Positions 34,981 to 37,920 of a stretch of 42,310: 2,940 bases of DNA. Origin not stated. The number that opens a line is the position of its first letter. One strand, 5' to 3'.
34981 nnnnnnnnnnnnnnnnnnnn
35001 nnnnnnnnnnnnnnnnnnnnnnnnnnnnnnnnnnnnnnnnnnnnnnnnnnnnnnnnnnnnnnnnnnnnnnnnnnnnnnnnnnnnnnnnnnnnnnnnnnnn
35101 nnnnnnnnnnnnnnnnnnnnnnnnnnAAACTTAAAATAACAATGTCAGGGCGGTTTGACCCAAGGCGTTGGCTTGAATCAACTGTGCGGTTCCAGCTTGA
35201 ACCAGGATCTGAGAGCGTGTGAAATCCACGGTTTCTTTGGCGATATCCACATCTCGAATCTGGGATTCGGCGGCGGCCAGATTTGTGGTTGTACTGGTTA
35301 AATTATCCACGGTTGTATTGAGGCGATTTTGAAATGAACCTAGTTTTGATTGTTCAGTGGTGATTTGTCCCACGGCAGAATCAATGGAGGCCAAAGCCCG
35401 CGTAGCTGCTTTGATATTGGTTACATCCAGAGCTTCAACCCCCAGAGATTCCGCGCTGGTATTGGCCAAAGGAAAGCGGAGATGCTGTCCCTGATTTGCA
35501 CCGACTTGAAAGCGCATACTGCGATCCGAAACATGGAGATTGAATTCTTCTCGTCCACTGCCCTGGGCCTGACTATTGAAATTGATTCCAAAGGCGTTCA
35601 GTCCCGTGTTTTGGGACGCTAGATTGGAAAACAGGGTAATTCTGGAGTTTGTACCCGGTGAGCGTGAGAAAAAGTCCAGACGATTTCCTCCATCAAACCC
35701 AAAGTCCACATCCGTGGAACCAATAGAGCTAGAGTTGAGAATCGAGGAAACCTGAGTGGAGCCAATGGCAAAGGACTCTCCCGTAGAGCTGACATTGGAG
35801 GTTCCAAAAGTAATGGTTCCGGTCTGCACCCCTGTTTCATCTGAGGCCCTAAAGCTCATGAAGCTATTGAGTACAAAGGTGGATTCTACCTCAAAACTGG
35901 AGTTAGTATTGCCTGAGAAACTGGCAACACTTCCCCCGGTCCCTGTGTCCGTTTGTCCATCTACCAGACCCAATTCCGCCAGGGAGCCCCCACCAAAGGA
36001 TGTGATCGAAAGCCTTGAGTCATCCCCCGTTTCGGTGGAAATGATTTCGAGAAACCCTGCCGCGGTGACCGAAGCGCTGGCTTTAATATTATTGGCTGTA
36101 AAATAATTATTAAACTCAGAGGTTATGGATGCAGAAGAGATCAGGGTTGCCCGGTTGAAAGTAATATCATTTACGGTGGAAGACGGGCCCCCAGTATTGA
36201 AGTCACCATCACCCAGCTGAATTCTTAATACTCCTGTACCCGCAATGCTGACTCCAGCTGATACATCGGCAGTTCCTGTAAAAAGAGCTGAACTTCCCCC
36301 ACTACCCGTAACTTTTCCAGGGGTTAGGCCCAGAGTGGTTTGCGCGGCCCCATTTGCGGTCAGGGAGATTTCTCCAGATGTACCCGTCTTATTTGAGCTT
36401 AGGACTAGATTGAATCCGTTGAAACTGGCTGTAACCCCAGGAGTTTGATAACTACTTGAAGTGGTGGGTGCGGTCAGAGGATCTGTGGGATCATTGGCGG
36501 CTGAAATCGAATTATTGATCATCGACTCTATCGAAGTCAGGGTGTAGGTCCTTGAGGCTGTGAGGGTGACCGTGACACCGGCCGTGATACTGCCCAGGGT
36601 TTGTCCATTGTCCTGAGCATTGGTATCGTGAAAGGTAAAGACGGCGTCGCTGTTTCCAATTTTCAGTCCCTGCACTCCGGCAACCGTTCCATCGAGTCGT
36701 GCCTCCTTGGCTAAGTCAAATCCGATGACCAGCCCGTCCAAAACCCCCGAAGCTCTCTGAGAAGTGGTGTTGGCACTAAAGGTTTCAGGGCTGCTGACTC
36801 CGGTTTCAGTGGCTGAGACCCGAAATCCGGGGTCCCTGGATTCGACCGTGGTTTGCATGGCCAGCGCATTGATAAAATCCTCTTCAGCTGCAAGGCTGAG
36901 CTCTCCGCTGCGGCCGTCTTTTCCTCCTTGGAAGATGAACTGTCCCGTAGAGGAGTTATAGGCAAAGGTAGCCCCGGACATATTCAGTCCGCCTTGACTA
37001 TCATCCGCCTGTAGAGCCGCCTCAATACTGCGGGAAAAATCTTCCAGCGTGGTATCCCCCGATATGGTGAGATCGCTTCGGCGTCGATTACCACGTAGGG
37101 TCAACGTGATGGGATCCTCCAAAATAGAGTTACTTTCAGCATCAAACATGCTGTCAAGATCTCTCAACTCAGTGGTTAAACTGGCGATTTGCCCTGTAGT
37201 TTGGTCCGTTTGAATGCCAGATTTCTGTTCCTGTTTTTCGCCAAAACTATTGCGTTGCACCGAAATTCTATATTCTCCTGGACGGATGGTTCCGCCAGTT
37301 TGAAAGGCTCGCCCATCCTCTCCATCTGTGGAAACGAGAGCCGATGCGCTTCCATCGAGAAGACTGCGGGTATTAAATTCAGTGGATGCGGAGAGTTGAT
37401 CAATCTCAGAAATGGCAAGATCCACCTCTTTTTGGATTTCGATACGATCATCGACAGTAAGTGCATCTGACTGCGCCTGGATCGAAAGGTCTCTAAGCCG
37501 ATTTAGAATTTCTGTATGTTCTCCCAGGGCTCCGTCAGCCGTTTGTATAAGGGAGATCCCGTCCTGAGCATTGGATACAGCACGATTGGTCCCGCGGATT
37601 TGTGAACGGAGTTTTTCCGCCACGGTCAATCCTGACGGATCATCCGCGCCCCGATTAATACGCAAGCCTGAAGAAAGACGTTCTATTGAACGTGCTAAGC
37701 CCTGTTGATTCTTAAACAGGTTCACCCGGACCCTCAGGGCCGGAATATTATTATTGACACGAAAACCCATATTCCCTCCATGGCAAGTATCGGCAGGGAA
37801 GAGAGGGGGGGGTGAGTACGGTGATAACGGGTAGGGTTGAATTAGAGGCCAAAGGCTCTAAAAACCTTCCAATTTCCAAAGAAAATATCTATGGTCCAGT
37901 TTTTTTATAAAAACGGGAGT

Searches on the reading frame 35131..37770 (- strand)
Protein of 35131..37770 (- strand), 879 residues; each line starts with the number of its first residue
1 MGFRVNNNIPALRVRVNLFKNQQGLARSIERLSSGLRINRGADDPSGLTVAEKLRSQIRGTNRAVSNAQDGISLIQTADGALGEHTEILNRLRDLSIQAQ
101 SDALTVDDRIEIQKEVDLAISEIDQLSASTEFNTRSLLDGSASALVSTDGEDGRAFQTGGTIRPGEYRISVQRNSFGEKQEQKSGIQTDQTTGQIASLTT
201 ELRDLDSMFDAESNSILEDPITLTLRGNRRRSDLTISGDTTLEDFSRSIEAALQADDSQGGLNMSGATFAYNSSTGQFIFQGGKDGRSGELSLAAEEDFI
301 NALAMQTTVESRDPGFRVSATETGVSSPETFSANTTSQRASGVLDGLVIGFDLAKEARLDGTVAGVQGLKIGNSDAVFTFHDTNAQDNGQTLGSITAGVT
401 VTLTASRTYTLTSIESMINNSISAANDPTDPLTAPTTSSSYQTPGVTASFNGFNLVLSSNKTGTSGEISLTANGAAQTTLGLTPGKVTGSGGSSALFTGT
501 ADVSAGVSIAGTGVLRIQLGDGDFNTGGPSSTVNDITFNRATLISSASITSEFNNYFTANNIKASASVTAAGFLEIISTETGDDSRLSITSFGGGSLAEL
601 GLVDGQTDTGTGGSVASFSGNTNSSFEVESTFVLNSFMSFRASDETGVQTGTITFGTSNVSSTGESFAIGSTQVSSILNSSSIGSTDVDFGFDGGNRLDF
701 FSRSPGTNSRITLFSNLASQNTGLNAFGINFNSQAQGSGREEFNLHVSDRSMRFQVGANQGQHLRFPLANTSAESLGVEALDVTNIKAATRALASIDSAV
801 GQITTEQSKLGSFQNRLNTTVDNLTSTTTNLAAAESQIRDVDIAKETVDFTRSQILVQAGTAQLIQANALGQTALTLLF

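Call 12: search_protein_families(library=pfam, proteins=[window:35131-37770:-])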
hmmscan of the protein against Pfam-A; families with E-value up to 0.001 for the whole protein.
window:35131-37770:- (879 aa): 2 families
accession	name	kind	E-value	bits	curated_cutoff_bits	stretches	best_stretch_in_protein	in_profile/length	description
PF00669.25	Flagellin_N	-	3.6e-37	128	26.6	1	5-141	1-137/139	Bacterial flagellin N-terminal helical region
PF00700.27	Flagellin_C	-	7.7e-22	77.9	23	1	794-878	2-86/86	Bacterial flagellin C-terminal helical region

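Call 14: find_encoding_contigs(protein=window:35131-37770:-, flank=10000, max_places=6)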
Protein window:35131-37770:- (879 aa): 4 contigs read that carry it; 3 places shown.
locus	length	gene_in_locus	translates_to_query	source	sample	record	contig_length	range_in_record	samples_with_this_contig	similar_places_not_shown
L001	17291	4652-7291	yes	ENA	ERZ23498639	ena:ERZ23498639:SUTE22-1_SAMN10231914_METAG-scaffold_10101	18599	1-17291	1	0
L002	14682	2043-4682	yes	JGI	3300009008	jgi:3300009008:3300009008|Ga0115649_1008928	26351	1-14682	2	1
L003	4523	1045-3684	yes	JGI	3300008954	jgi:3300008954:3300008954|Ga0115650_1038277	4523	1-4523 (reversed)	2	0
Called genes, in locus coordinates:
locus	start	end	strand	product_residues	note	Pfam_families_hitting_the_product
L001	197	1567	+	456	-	PF00669:Flagellin_N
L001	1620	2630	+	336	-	-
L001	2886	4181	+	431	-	PF00535:Glycos_transf_2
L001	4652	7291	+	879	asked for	PF00669:Flagellin_N, PF00700:Flagellin_C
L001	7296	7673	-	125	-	PF01042:Ribonuc_L-PSP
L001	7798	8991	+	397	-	PF00535:Glycos_transf_2, PF00515:TPR_1 (faint), PF07719:TPR_2 (faint)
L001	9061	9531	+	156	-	-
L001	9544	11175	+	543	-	PF00171:Aldedh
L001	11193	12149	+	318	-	PF01408:GFO_IDH_MocA, PF02894:GFO_IDH_MocA_C, PF22725:GFO_IDH_MocA_C3 (weak)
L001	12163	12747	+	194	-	PF25084:LbH_EIF2B (weak), PF00132:Hexapep, PF25087:GMPPB_C, PF14602:Hexapep_2 (weak), PF00132:Hexapep (weak), PF14602:Hexapep_2 (weak)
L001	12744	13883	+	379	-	PF00155:Aminotran_1_2, PF01041:DegT_DnrJ_EryC1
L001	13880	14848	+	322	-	PF01370:Epimerase, PF02719:Polysacc_synt_2, PF04321:RmlD_sub_bind, PF05368:NmrA, PF01073:3Beta_HSD, PF07993:NAD_binding_4, PF13460:NAD_binding_10, PF16363:GDP_Man_Dehyd, +2 more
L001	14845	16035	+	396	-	PF01041:DegT_DnrJ_EryC1, PF00155:Aminotran_1_2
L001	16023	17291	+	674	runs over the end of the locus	PF13522:GATase_6, PF12481:DUF3700 (faint), PF13537:GATase_7, PF00733:Asn_synthase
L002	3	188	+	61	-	?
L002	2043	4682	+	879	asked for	PF00669:Flagellin_N, PF00700:Flagellin_C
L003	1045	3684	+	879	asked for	PF00669:Flagellin_N, PF00700:Flagellin_C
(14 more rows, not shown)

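Call 17: find_homologous_proteins(query=window:35131-37770:-, max_evalue=1e-20)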
Query window:35131-37770:- (879 aa): 1282 proteins with E <= 1e-20 among 8000 candidates; the best 120 are listed.
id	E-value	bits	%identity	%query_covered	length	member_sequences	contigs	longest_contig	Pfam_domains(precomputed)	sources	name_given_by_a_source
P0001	0.0e+0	1676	91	100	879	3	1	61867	PF00700.28,PF00669.26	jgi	jgi:flagellin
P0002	0.0e+0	1149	64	100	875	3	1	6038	PF00700.28,PF00669.26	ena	-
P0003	0.0e+0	1144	63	100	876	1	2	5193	PF00700.28,PF00669.26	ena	-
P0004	1.3e-294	998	57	100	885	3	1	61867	PF00700.28,PF00669.26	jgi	jgi:flagellin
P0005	1.6e-289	981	56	100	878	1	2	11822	PF00700.28,PF00669.26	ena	-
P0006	1.1e-279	948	55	100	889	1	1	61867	PF00700.28,PF00669.26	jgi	jgi:flagellin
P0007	7.7e-279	946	54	100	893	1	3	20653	PF00700.28,PF00669.26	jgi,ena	-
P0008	1.6e-278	944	54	99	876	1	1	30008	PF00700.28,PF00669.26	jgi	jgi:flagellin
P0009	1.3e-277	941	54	100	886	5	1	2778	PF00700.28,PF00669.26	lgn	-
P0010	3.7e-274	930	54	98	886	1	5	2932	PF00700.28,PF00669.26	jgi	-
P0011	1.4e-273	928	54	100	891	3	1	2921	PF00700.28,PF00669.26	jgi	-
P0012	1.5e-272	925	54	100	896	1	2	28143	PF00700.28,PF00669.26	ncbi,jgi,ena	-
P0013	6.7e-272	923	53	100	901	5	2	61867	PF00700.28,PF00669.26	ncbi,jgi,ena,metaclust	jgi:flagellin|metaclust:\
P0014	9.4e-272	922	54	100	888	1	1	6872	PF00700.28,PF00669.26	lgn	-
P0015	1.1e-270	919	55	100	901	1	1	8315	PF00700.28,PF00669.26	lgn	-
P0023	3.8e-268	910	53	100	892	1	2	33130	PF00700.28,PF00669.26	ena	-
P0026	8.6e-268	909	54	100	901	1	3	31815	PF00700.28,PF00669.26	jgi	jgi:flagellin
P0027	1.1e-267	909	54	100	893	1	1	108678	PF00700.28,PF00669.26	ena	-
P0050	1.4e-259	882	52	100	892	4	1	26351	PF00700.28,PF00669.26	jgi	-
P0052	3.5e-259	881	53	100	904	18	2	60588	PF00700.28,PF00669.26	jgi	jgi:flagellin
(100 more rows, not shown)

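Call 18: find_encoding_contigs(protein=P0001, flank=10000, max_places=3)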
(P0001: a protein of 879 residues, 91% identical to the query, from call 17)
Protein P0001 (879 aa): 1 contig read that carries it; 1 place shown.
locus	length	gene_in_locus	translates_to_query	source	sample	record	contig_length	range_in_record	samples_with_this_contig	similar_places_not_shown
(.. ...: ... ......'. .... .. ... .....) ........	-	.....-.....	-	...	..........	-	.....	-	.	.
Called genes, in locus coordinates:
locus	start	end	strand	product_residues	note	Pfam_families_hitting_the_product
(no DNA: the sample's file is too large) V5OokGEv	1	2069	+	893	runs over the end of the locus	PF00669:Flagellin_N, PF00700:Flagellin_C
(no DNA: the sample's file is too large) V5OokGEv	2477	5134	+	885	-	PF00669:Flagellin_N, PF00700:Flagellin_C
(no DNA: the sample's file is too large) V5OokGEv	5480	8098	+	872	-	PF00669:Flagellin_N, PF00700:Flagellin_C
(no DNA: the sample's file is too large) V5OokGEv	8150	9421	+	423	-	PF00535:Glycos_transf_2, PF07719:TPR_2 (faint)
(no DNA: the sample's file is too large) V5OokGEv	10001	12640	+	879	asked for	PF00669:Flagellin_N, PF00700:Flagellin_C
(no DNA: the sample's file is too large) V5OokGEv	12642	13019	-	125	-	PF01042:Ribonuc_L-PSP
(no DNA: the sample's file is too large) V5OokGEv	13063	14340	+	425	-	PF00535:Glycos_transf_2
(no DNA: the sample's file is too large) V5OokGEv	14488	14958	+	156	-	-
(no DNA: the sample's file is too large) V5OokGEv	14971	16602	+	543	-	PF00171:Aldedh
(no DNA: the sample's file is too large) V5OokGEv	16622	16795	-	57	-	-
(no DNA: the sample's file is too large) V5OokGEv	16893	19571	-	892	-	PF00669:Flagellin_N, PF00700:Flagellin_C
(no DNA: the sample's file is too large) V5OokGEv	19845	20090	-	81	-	-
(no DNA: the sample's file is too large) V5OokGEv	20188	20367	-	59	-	-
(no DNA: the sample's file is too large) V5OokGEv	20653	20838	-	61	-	-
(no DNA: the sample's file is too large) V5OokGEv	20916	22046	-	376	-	PF19580:Exo_endo_phos_3 (faint)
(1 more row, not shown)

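Call 19: find_encoding_contigs(protein=P0013, flank=10000, max_places=3)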
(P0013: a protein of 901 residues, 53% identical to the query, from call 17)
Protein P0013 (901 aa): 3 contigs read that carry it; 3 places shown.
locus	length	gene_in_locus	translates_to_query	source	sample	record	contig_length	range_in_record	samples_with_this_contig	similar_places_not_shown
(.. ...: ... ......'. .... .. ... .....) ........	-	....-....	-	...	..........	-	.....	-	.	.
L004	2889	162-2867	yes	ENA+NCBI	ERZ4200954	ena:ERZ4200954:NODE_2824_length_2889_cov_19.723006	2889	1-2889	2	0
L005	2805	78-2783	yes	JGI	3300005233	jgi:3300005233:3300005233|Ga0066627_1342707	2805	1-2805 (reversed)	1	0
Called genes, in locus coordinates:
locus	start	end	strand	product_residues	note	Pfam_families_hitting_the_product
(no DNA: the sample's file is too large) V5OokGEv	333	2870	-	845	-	PF13371:TPR_9 (weak), PF13414:TPR_11 (weak), PF13424:TPR_12, PF13424:TPR_12, PF13424:TPR_12, PF00515:TPR_1, PF13432:TPR_16, PF13844:Glyco_transf_41, +29 more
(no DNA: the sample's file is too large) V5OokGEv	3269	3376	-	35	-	-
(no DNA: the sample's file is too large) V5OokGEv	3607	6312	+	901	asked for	PF00669:Flagellin_N, PF00700:Flagellin_C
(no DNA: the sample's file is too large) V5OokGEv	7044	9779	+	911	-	PF00669:Flagellin_N, PF00700:Flagellin_C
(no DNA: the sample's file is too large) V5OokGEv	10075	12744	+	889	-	PF00669:Flagellin_N, PF00700:Flagellin_C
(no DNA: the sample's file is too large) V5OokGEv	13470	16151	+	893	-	PF00669:Flagellin_N, PF00700:Flagellin_C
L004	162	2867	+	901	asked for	PF00669:Flagellin_N, PF00700:Flagellin_C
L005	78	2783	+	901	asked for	PF00669:Flagellin_N, PF00700:Flagellin_C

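Call 20: find_encoding_contigs(protein=P0050, flank=10000, max_places=3)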
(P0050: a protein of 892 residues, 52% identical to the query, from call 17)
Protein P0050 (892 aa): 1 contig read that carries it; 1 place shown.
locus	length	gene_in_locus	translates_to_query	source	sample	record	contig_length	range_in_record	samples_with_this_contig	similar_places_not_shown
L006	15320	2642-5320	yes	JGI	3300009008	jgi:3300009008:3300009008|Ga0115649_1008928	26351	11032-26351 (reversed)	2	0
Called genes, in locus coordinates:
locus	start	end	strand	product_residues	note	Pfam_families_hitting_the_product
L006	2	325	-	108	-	?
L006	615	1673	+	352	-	PF03372:Exo_endo_phos (weak), PF19580:Exo_endo_phos_3 (faint)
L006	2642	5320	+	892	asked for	PF00669:Flagellin_N, PF00700:Flagellin_C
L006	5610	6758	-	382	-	-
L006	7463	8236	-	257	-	PF05711:TylF, PF13578:Methyltransf_24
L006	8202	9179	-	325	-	PF04041:Glyco_hydro_130 (faint)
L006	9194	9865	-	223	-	PF25084:LbH_EIF2B, PF25087:GMPPB_C (faint), PF00132:Hexapep, PF14602:Hexapep_2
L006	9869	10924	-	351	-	PF02388:FemAB (weak), PF13480:Acetyltransf_6, PF02388:FemAB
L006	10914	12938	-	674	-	PF13522:GATase_6, PF12481:DUF3700 (faint), PF13537:GATase_7, PF00733:Asn_synthase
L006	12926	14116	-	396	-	PF01041:DegT_DnrJ_EryC1, PF00155:Aminotran_1_2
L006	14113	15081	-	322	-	PF01370:Epimerase, PF02719:Polysacc_synt_2, PF04321:RmlD_sub_bind, PF05368:NmrA, PF01073:3Beta_HSD, PF07993:NAD_binding_4, PF13460:NAD_binding_10, PF16363:GDP_Man_Dehyd, +2 more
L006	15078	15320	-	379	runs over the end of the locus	PF00155:Aminotran_1_2, PF01041:DegT_DnrJ_EryC1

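Call 21: find_encoding_contigs(protein=P0023, flank=10000, max_places=3)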
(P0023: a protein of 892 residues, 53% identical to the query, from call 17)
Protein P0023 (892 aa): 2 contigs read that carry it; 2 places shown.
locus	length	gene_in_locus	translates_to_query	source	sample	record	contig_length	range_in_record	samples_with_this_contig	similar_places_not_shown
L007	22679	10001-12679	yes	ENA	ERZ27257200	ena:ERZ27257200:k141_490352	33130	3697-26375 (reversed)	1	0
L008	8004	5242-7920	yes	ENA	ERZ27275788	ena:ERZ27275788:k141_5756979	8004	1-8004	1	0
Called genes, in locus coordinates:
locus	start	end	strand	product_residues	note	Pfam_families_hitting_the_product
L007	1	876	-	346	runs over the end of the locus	PF02547:Queuosine_synth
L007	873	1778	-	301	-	PF00849:PseudoU_synth_2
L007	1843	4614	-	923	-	PF03130:HEAT_PBS (faint), PF02985:HEAT (faint), PF24714:TOR1L1_N (faint), PF13646:HEAT_2, PF00437:T2SSE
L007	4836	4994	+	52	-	-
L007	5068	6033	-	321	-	PF03320:FBPase_glpX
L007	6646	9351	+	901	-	PF00669:Flagellin_N, PF00700:Flagellin_C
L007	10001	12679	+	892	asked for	PF00669:Flagellin_N, PF00700:Flagellin_C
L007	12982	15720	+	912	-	PF00669:Flagellin_N, PF00700:Flagellin_C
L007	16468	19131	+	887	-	PF00669:Flagellin_N, PF00700:Flagellin_C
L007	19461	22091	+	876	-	PF00669:Flagellin_N, PF00700:Flagellin_C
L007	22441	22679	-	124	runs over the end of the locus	PF01042:Ribonuc_L-PSP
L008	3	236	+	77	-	?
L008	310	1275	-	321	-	PF03320:FBPase_glpX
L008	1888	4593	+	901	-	PF00669:Flagellin_N, PF00700:Flagellin_C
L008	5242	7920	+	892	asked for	PF00669:Flagellin_N, PF00700:Flagellin_C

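Call 35: find_encoding_contigs(protein=P0002, flank=10000, max_places=4)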
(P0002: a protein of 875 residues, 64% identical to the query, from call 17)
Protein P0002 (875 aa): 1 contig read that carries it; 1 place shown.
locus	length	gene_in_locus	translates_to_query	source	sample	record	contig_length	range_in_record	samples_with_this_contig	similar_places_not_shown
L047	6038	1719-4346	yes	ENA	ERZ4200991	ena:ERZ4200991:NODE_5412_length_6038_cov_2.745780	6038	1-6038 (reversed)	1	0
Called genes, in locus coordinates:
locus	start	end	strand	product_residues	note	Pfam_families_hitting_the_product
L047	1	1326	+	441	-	?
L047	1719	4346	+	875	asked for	PF00669:Flagellin_N, PF00700:Flagellin_C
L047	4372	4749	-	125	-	PF01042:Ribonuc_L-PSP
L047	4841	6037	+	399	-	?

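Call 36: find_encoding_contigs(protein=P0003, flank=10000, max_places=4)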
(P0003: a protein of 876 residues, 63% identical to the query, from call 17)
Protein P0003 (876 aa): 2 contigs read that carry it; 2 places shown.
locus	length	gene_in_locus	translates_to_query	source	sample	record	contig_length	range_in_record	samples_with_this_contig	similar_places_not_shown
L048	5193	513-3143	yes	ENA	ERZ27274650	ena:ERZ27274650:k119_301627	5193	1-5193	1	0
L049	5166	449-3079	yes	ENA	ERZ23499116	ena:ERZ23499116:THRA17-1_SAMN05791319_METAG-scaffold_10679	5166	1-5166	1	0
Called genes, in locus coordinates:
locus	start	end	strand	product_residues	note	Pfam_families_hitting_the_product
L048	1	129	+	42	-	?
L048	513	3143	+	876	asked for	PF00669:Flagellin_N, PF00700:Flagellin_C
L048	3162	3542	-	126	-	PF01042:Ribonuc_L-PSP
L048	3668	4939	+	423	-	PF00535:Glycos_transf_2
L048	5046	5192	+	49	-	?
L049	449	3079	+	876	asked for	PF00669:Flagellin_N, PF00700:Flagellin_C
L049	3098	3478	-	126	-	PF01042:Ribonuc_L-PSP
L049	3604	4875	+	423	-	PF00535:Glycos_transf_2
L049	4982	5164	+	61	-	?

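Call 46: find_encoding_contigs(protein=P0012, flank=10000, max_places=3)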
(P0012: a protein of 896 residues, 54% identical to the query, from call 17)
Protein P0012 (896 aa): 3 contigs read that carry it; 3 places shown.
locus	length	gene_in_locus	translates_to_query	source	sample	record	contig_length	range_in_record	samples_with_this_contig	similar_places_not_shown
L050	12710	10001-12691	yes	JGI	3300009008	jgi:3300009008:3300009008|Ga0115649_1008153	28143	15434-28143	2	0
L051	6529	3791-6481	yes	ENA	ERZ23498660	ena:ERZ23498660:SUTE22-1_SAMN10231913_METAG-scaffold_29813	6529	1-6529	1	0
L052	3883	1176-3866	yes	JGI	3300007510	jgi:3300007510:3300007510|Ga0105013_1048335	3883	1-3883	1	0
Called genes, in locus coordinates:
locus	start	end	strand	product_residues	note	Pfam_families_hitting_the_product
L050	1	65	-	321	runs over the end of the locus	PF03320:FBPase_glpX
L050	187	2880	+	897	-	PF13432:TPR_16, PF13424:TPR_12, PF13432:TPR_16, PF00515:TPR_1, PF07719:TPR_2, PF13181:TPR_8, PF13424:TPR_12, PF14559:TPR_19, +45 more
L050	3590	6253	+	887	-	PF00669:Flagellin_N, PF00700:Flagellin_C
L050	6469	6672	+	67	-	-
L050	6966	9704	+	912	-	PF00669:Flagellin_N, PF00700:Flagellin_C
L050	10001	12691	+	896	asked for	PF00669:Flagellin_N, PF00700:Flagellin_C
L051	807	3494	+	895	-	PF00669:Flagellin_N, PF00700:Flagellin_C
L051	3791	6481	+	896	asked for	PF00669:Flagellin_N, PF00700:Flagellin_C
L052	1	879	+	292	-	?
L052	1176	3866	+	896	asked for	PF00669:Flagellin_N, PF00700:Flagellin_C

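Call 47: find_encoding_contigs(protein=P0008, flank=10000, max_places=3)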
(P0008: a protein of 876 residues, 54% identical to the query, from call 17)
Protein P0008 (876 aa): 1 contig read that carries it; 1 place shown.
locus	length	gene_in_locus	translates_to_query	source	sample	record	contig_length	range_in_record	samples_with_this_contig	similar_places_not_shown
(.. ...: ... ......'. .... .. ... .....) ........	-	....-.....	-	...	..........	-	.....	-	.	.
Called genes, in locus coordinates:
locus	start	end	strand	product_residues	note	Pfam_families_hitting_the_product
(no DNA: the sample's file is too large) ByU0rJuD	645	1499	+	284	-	PF01476:LysM, PF01551:Peptidase_M23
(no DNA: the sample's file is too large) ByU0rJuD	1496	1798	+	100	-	-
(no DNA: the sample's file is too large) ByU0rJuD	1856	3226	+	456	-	PF02310:B12-binding (faint), PF04055:Radical_SAM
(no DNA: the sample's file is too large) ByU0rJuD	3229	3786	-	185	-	PF00588:SpoU_methylase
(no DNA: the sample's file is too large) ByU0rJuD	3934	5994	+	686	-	PF01590:GAF, PF13185:GAF_2, PF13492:GAF_3, PF00512:HisKA, PF02518:HATPase_c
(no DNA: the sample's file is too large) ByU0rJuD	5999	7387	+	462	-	PF00072:Response_reg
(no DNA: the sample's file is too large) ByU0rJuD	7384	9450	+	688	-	PF00072:Response_reg, PF20250:FapA_N, PF03961:FapA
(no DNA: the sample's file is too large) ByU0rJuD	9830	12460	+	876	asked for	PF00669:Flagellin_N, PF00700:Flagellin_C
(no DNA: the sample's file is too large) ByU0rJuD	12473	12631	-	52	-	-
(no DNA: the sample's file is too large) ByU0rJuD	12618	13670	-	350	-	PF01820:Dala_Dala_lig_N, PF07478:Dala_Dala_lig_C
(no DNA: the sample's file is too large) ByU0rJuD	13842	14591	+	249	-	PF03009:GDPD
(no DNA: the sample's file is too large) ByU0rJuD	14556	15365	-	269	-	PF23322:PPIase_AIP (faint), PF00254:FKBP_C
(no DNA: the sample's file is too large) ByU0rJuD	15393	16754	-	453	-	PF00772:DnaB, PF06745:ATPase (faint), PF03796:DnaB_C, PF13481:AAA_25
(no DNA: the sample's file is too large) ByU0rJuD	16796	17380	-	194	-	PF01281:Ribosomal_L9_N, PF03948:Ribosomal_L9_C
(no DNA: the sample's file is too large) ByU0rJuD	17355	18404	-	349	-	PF09991:DUF2232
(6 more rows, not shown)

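Call 52: find_encoding_contigs(protein=P0027, flank=10000, max_places=4)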
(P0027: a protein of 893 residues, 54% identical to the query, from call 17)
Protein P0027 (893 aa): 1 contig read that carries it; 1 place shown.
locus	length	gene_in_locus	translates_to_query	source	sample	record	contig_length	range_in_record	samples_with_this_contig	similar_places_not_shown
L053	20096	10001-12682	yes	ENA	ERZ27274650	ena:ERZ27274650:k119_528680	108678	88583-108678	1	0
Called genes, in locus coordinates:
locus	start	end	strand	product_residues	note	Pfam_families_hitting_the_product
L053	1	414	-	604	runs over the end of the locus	PF13844:Glyco_transf_41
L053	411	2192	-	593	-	PF13844:Glyco_transf_41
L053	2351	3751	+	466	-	PF04055:Radical_SAM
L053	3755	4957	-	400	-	PF13489:Methyltransf_23, PF08242:Methyltransf_12 (faint), PF08484:Methyltransf_14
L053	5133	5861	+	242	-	PF13469:Sulfotransfer_3, PF00685:Sulfotransfer_1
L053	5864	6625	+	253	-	PF13469:Sulfotransfer_3 (weak)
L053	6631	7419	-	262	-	-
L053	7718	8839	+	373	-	PF03372:Exo_endo_phos (weak)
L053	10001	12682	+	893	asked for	PF00669:Flagellin_N, PF00700:Flagellin_C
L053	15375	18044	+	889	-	PF00669:Flagellin_N, PF00700:Flagellin_C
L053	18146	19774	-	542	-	PF00171:Aldedh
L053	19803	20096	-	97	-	?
